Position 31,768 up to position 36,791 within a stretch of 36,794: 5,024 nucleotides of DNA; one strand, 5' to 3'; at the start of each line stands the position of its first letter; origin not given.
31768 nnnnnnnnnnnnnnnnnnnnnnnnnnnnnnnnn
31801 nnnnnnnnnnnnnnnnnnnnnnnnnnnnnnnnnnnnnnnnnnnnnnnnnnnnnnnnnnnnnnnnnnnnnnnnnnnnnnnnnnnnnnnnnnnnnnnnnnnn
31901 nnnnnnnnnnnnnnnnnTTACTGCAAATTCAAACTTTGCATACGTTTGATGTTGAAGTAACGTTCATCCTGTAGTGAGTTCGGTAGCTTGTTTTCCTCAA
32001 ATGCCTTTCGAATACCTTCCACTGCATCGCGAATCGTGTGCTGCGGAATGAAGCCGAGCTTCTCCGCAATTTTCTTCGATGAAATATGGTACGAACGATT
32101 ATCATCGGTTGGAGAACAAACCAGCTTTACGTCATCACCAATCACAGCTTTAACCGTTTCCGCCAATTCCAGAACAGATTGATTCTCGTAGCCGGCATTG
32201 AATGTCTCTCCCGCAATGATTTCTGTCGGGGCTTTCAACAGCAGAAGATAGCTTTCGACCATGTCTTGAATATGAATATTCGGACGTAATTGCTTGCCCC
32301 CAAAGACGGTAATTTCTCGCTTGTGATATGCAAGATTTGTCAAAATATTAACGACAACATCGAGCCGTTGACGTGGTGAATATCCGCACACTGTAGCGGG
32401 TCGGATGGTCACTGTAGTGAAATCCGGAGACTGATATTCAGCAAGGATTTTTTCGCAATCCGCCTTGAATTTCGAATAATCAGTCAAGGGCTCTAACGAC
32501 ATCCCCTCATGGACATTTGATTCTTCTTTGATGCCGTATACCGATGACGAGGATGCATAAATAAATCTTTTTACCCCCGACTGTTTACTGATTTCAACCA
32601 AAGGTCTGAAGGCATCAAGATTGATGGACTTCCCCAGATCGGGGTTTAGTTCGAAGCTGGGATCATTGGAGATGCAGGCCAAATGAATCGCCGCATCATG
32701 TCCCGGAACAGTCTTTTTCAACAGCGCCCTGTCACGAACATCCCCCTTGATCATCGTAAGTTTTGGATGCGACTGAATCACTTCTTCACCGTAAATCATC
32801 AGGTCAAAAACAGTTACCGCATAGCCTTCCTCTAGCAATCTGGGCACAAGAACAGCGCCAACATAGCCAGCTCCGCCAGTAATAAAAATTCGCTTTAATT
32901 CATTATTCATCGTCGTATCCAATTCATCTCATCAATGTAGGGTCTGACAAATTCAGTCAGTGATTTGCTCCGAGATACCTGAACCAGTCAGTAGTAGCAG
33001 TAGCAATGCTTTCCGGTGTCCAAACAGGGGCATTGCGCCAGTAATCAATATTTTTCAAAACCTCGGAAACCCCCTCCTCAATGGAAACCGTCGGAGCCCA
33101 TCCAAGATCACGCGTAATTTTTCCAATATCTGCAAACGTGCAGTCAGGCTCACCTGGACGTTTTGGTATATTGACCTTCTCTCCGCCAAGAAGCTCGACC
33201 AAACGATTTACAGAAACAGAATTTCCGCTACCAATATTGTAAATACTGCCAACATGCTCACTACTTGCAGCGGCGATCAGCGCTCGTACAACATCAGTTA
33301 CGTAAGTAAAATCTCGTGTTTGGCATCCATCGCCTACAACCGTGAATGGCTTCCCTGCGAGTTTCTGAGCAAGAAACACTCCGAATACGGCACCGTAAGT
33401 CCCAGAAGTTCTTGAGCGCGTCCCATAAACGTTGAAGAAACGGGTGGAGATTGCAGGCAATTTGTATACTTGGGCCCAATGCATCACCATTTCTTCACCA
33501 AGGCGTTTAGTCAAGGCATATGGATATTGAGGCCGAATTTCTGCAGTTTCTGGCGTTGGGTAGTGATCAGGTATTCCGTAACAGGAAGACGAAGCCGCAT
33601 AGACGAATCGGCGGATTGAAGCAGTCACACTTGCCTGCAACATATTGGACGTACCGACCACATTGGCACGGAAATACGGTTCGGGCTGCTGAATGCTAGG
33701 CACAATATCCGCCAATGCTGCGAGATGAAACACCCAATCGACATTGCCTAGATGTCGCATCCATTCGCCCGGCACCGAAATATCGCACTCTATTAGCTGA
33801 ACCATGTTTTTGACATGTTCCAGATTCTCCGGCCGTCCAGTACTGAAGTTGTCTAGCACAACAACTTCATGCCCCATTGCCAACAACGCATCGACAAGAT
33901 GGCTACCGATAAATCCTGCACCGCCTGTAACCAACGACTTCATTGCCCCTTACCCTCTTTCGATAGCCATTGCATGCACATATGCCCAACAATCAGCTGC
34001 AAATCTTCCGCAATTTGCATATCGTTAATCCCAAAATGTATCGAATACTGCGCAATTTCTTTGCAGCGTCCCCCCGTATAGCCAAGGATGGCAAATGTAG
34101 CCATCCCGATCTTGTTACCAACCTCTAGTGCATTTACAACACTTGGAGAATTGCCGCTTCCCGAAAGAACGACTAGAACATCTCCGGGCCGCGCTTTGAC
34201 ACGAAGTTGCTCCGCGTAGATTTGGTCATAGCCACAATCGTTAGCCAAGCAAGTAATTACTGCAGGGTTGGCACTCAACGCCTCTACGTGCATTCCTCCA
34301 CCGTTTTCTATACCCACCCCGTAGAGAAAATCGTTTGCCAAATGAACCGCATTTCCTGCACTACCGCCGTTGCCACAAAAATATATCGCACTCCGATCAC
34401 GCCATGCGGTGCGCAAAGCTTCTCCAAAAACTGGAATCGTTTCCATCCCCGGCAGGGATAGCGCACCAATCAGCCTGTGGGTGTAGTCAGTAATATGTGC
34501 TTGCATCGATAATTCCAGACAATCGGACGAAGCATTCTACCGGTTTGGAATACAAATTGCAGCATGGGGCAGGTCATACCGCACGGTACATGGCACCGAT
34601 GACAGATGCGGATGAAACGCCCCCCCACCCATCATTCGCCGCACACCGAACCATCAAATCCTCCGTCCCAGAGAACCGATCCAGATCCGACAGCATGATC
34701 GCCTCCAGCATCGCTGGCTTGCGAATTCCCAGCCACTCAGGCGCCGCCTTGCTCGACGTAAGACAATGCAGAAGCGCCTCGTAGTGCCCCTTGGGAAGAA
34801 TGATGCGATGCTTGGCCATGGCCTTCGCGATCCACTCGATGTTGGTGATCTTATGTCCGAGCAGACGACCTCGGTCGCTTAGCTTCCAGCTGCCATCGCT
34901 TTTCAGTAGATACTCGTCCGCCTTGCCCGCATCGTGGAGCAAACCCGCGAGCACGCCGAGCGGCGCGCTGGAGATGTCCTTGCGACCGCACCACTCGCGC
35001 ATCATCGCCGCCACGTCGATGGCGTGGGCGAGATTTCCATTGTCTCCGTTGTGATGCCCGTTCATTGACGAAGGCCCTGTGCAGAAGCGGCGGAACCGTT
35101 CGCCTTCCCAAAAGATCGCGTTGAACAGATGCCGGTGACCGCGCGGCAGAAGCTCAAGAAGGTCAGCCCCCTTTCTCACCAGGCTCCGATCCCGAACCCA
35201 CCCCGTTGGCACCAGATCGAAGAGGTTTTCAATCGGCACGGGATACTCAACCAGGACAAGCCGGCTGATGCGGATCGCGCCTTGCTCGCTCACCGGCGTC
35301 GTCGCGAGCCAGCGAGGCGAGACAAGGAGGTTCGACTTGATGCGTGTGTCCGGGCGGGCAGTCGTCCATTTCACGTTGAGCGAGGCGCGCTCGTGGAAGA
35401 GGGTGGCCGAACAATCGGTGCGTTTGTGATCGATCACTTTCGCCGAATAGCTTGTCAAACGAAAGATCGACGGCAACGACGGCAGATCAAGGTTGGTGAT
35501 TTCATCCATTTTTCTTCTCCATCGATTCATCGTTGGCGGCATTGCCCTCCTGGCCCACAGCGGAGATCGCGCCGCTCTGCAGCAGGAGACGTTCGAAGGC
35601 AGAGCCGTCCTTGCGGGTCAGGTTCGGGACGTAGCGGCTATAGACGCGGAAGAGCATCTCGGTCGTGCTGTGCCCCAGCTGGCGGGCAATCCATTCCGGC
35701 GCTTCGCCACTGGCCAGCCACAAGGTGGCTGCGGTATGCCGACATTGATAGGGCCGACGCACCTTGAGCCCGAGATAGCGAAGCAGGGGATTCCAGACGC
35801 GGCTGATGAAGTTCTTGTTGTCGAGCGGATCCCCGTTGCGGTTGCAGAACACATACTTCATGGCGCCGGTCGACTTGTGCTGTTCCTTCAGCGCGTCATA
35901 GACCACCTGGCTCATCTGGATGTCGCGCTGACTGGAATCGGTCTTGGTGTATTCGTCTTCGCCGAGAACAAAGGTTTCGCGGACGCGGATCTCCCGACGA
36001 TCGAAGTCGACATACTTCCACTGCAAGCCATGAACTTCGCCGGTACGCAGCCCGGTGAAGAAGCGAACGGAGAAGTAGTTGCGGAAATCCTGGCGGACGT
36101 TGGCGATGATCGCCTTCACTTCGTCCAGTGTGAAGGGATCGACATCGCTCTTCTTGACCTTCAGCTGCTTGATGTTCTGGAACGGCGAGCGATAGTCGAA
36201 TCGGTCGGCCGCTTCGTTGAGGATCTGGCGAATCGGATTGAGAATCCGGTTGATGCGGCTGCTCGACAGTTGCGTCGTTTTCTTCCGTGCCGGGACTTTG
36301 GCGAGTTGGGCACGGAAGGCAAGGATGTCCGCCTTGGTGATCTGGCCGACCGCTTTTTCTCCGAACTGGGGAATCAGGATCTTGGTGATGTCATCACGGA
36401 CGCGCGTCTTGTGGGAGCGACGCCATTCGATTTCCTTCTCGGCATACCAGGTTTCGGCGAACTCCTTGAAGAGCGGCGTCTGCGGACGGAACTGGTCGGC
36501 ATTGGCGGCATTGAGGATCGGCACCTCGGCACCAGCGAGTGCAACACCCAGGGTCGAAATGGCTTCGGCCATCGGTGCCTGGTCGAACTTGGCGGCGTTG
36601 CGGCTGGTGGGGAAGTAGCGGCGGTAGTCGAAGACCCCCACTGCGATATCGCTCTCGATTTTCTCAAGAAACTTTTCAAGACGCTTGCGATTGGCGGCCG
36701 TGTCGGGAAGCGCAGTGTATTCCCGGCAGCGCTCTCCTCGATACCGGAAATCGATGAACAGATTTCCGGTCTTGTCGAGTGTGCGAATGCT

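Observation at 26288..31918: Uncharacterised sugar-tailoring module: radical SAM + 132-aa orphan + 2OG/Fe(II) oxygenase + split transketolase + HAD-kinase fusion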

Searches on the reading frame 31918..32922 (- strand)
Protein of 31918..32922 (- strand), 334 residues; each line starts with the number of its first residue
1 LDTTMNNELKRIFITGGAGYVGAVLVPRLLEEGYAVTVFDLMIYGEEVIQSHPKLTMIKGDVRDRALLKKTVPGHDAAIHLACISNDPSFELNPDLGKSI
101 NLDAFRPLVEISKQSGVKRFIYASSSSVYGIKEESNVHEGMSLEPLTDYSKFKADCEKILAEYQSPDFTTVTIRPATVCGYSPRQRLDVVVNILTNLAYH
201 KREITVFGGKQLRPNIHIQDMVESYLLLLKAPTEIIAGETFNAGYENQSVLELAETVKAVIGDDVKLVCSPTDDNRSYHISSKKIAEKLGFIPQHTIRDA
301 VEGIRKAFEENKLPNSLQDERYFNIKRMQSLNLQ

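Call 6: search_protein_families(library=pfam, proteins=[window:31918-32922:-], max_evalue=0.001)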
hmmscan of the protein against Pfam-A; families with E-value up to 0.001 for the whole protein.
window:31918-32922:- (334 aa): 8 families
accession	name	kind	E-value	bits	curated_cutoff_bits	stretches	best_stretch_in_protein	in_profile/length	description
PF01370.27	Epimerase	-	1.6e-38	133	20.9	1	12-244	1-240/240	NAD dependent epimerase/dehydratase family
PF16363.11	GDP_Man_Dehyd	-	1.4e-26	94.2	27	1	13-302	1-330/332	GDP-mannose 4,6 dehydratase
PF01073.25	3Beta_HSD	-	4e-21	75.7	22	1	14-195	2-198/280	3-beta hydroxysteroid dehydrogenase/isomerase family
PF13460.12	NAD_binding_10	-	1.3e-12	48.4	27.2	1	16-175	1-143/184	NAD(P)H-binding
PF04321.23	RmlD_sub_bind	-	1.3e-11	44.5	27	1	11-265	2-235/287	RmlD substrate binding domain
PF05368.20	NmrA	-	4.1e-08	33.6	27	1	10-126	3-108/298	NmrA-like family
PF07993.18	NAD_binding_4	-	1.2e-06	28.3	20.1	0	14-182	1-211/258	Male sterility protein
PF02719.21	Polysacc_synt_2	-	1.2e-06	28.3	20.2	1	12-125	1-128/293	Polysaccharide biosynthesis protein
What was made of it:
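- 31918..32922 (-): Extended SDR, GalE-like (SDR1). PF01370 133 bits (call 6).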

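Call 22: search_protein_families(library=ncbifam, proteins=[window:31918-32922:-], max_evalue=0.00001)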
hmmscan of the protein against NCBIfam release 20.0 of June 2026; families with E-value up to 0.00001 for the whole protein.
window:31918-32922:- (334 aa): 25 families
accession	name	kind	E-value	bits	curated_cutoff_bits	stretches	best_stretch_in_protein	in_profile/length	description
TIGR01179.1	galE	equivalog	4.2e-33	114.6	262.3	1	11-296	1-312/332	UDP-glucose 4-epimerase GalE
TIGR04180.1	EDH_00030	hypoth_equivalog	9.2e-25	87.3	475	1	12-270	1-265/297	NAD-dependent 4,6-dehydratase LegB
TIGR01181.1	dTDP_gluc_dehyt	equivalog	1.1e-24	87.2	365.1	1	12-306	2-309/321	dTDP-glucose 4,6-dehydratase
NF043036.1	ErythonDh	equivalog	6.8e-22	78.1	325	1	11-168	2-168/321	D-erythronate dehydrogenase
TIGR02197.1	heptose_epim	equivalog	5.5e-18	65.2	274.6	1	12-280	1-281/316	ADP-glyceromanno-heptose 6-epimerase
TIGR03466.1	HpnA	hypoth_equivalog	1.4e-17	63.6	367.65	1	11-296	2-281/327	hopanoid-associated sugar epimerase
NF007956.0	PRK10675.1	subfamily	3.5e-16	59.3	394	1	11-300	2-321/338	UDP-glucose 4-epimerase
NF042423.1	oxyalk_red_Shew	equivalog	1.7e-13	50.4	580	1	4-181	3-177/331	2-alkyl-3-oxoalkanoate reductase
NF042422.1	oxyalk_red_OleD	equivalog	1.3e-12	47.7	580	1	11-191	2-181/329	2-alkyl-3-oxoalkanoate reductase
NF007582.0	PRK10217.1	equivalog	2.8e-12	46.4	698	1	9-307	1-327/355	dTDP-glucose 4,6-dehydratase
NF052578.1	StrlDmthSdmBMthl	equivalog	4.2e-11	43.2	600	1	13-271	4-256/328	sterol demethylase protein SdmB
NF008872.0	PRK11908.1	equivalog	1e-10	41.2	294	0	10-142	2-135/349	bifunctional UDP-4-keto-pentose/UDP-xylose synthase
TIGR03589.1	PseB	equivalog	5e-09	35.5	407.75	1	9-124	4-124/324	UDP-N-acetylglucosamine 4,6-dehydratase (inverting)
NF041293.1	G6PDh_Azf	equivalog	5.7e-09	35.7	400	1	11-134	4-124/252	NAD-dependent glucose-6-phosphate dehydrogenase Azf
NF007490.0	PRK10084.1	subfamily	7.8e-09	35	649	1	11-320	2-347/361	dTDP-glucose 4,6-dehydratase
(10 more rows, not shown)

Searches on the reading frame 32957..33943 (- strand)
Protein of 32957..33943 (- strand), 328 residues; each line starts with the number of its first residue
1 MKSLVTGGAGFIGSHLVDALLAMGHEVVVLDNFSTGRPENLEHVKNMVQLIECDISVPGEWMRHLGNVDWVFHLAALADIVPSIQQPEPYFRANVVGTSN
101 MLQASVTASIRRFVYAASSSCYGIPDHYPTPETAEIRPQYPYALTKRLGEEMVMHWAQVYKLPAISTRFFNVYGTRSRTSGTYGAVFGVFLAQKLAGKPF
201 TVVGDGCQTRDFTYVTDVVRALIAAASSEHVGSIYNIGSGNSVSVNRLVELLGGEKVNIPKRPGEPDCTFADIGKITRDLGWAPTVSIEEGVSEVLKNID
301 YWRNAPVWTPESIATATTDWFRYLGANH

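Call 6: search_protein_families(library=pfam, proteins=[window:32957-33943:-], max_evalue=0.001)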
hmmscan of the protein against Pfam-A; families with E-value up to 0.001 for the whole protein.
window:32957-33943:- (328 aa): 10 families
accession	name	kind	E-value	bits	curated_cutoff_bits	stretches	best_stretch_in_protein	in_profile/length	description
PF01370.27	Epimerase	-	2.1e-59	201.3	20.9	1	4-238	2-240/240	NAD dependent epimerase/dehydratase family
PF16363.11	GDP_Man_Dehyd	-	8.9e-58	196.7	27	1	4-294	1-331/332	GDP-mannose 4,6 dehydratase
PF01073.25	3Beta_HSD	-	8.1e-25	87.8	22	1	4-227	1-230/280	3-beta hydroxysteroid dehydrogenase/isomerase family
PF02719.21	Polysacc_synt_2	-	7.3e-16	58.6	20.2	1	4-252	2-243/293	Polysaccharide biosynthesis protein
PF07993.18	NAD_binding_4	-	7.6e-13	48.6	20.1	1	5-180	1-214/258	Male sterility protein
PF04321.23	RmlD_sub_bind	-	2.3e-10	40.5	27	1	1-235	1-210/287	RmlD substrate binding domain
PF13460.12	NAD_binding_10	-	3.6e-07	30.7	27.2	1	7-139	1-120/184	NAD(P)H-binding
PF05368.20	NmrA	-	1.4e-05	25.3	27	1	4-118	6-107/298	NmrA-like family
PF00106.31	adh_short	-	0.00011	22.3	26.6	0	4-77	4-87/195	short chain dehydrogenase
PF08659.16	KR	-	0.00033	21.1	22.6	0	4-120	4-138/180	KR domain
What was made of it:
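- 32957..33943 (-): Extended SDR, GalE/TviC-like (SDR2). PF01370 201 bits (call 6).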

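Call 22: search_protein_families(library=ncbifam, proteins=[window:32957-33943:-], max_evalue=0.00001)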
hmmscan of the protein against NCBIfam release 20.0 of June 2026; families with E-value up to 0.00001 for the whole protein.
window:32957-33943:- (328 aa): 30 families (the best 25 are shown)
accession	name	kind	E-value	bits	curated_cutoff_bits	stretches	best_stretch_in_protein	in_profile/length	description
TIGR01179.1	galE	equivalog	2e-49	168.2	262.3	1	4-288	3-314/332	UDP-glucose 4-epimerase GalE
TIGR04180.1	EDH_00030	hypoth_equivalog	2.4e-47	161.4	475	1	4-252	2-252/297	NAD-dependent 4,6-dehydratase LegB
NF011728.1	PRK15181.1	equivalog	2.2e-46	158.4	760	1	3-297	18-335/348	Vi polysaccharide biosynthesis UDP-N-acetylglucosaminuronic acid C-4 epimerase TviC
TIGR01181.1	dTDP_gluc_dehyt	equivalog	1.5e-45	155.7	365.1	1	3-297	2-309/321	dTDP-glucose 4,6-dehydratase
TIGR02197.1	heptose_epim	equivalog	2.9e-37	128.5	274.6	1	4-299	2-313/316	ADP-glyceromanno-heptose 6-epimerase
NF007582.0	PRK10217.1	equivalog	1e-28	100.5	698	1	2-296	3-328/355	dTDP-glucose 4,6-dehydratase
NF007490.0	PRK10084.1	subfamily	1.7e-27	96.4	649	2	132-308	157-340/361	dTDP-glucose 4,6-dehydratase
NF007956.0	PRK10675.1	subfamily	5.1e-27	94.9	394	1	1-294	1-324/338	UDP-glucose 4-epimerase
NF042422.1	oxyalk_red_OleD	equivalog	1.2e-24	87.3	580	1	1-251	1-245/329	2-alkyl-3-oxoalkanoate reductase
NF008872.0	PRK11908.1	equivalog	2.3e-19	69.6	294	1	2-252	3-267/349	bifunctional UDP-4-keto-pentose/UDP-xylose synthase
TIGR03466.1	HpnA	hypoth_equivalog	1.4e-18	66.9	367.65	1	1-165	1-163/327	hopanoid-associated sugar epimerase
NF008360.0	PRK11150.1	equivalog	2.2e-18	66.5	452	1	4-248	3-246/310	ADP-glyceromanno-heptose 6-epimerase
NF042423.1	oxyalk_red_Shew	equivalog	8.1e-17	61.3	580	1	2-226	10-221/331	2-alkyl-3-oxoalkanoate reductase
NF047922.1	GDPFucSynFcl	equivalog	8.8e-16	58.2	500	1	59-296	46-298/308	GDP-L-fucose synthase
TIGR01472.1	gmd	equivalog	5.9e-14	52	415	1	3-251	3-263/342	GDP-mannose 4,6-dehydratase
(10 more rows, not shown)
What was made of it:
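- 32957..33943 (-): Best NCBIfam hits are GalE, LegB and TviC, all below cutoff (call 22).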

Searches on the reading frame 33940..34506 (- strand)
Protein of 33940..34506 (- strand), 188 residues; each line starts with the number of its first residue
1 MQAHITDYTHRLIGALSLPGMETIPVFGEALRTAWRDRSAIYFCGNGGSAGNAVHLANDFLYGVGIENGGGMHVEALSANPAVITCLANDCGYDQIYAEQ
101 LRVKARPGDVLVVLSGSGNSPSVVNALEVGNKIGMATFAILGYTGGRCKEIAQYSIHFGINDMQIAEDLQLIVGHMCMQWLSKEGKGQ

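Call 6: search_protein_families(library=pfam, proteins=[window:33940-34506:-], max_evalue=0.001)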
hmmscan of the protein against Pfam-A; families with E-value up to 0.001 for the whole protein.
window:33940-34506:- (188 aa): 1 family
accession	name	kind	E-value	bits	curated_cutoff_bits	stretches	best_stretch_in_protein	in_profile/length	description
PF13580.11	SIS_2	-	2.1e-18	67.1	27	1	24-142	21-138/138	SIS domain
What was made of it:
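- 33940..34506 (-): SIS-domain ketose-phosphate isomerase, GmhA-like and divergent. PF13580 (call 6).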

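Call 22: search_protein_families(library=ncbifam, proteins=[window:33940-34506:-], max_evalue=0.00001)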
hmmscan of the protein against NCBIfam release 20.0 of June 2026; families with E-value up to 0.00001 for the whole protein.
window:33940-34506:- (188 aa): 5 families
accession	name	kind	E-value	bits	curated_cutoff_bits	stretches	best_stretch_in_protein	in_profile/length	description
TIGR00441.1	gmhA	equivalog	1.5e-27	96.6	209.45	1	35-179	8-151/154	D-sedoheptulose 7-phosphate isomerase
NF010547.0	PRK13938.1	equivalog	3.3e-25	88.9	320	1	23-164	30-170/196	D-sedoheptulose 7-phosphate isomerase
NF010546.0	PRK13936.1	equivalog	2.1e-23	83.1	276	1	29-157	34-162/197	phosphoheptose isomerase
NF001628.0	PRK00414.1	equivalog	1e-21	77.4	265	1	32-184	38-189/192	D-sedoheptulose 7-phosphate isomerase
NF008138.0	PRK10886.1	equivalog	1.9e-18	66.9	352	1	37-148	40-150/196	DnaA initiator-associating protein DiaA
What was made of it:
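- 33940..34506 (-): TIGR00441 gmhA scores 96.6 bits, below the cutoff of 209 (call 22).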

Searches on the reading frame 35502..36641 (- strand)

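Call 7: search_protein_families(library=pfam, proteins=[window:35502-36641:-], max_evalue=0.001)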
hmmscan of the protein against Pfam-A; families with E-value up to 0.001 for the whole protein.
window:35502-36641:- (379 aa): 3 families
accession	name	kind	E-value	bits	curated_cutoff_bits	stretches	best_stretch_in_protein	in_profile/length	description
PF00589.27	Phage_integrase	-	1.7e-18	67.5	27.1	1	171-335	4-166/172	Phage integrase family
PF22022.2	Phage_int_M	-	1e-07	32.5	27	1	58-123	1-63/96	Phage integrase central domain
PF14659.12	Phage_int_SAM_3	-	1.2e-05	25.9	22.6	1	58-112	2-56/58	Phage integrase, N-terminal SAM-like domain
